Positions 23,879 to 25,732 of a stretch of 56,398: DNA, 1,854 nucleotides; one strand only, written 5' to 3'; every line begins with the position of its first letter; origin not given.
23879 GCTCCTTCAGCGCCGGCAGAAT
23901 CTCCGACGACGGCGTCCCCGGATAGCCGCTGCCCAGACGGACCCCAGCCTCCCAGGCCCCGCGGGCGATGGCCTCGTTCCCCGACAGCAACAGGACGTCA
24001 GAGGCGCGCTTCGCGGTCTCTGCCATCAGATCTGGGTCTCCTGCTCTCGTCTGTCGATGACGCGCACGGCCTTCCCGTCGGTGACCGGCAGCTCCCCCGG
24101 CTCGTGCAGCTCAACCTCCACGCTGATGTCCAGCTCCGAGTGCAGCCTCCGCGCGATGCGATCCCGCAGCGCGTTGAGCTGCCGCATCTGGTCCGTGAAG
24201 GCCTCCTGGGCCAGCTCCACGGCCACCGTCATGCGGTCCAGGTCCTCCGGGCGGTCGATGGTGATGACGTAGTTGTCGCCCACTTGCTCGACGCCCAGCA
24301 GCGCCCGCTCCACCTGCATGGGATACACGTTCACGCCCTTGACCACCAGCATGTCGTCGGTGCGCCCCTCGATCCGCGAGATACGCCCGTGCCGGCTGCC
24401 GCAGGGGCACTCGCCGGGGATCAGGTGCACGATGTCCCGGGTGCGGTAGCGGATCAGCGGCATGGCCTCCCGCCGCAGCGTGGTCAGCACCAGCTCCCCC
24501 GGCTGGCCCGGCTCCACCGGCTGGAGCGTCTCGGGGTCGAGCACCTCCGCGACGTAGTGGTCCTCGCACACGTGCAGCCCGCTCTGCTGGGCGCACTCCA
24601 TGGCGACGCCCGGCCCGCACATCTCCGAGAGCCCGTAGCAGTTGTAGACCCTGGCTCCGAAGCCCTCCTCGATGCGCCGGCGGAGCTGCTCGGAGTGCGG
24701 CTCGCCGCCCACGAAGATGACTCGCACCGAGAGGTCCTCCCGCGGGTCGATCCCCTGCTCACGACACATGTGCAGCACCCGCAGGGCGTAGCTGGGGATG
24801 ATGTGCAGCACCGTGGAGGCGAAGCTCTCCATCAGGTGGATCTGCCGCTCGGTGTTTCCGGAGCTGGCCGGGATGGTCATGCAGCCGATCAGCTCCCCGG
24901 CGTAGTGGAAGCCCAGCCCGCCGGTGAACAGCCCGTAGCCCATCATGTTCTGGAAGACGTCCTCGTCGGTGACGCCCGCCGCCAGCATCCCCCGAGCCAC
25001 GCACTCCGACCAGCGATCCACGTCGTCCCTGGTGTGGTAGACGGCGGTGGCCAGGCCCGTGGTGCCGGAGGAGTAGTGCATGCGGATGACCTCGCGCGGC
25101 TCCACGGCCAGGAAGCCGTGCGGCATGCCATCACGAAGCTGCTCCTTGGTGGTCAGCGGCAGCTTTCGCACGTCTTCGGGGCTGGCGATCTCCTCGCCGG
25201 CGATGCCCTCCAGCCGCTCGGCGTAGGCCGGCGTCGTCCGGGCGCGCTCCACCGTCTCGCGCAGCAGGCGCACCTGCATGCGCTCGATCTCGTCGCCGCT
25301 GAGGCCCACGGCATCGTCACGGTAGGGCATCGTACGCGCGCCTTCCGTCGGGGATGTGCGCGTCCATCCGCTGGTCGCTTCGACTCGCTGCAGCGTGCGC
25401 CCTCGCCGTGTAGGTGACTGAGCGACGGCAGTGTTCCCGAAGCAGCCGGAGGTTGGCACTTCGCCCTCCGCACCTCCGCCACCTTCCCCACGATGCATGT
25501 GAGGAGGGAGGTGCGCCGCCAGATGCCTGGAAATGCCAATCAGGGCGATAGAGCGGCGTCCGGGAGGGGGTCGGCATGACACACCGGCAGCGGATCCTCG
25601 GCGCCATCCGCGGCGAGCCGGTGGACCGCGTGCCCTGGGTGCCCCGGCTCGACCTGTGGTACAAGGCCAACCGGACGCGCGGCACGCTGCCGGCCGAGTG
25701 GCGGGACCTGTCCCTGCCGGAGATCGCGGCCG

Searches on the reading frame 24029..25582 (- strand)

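Call 39: search_protein_families(library=pfam, proteins=[window:24029-25582:-], max_evalue=0.001)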
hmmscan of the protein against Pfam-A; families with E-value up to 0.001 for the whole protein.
window:24029-25582:- (518 aa): 3 families
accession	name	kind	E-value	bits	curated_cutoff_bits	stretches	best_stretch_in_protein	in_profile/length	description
PF14535.12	AMP-binding_C_2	-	2e-29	102.1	25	1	416-512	1-96/96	AMP-binding enzyme C-terminal domain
PF00501.34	AMP-binding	-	1.1e-22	80.9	29.9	1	157-366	156-374/384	AMP-binding enzyme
PF04443.18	LuxE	-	0.00089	18.7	24.9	0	314-409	282-375/391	Acyl-protein synthetase, LuxE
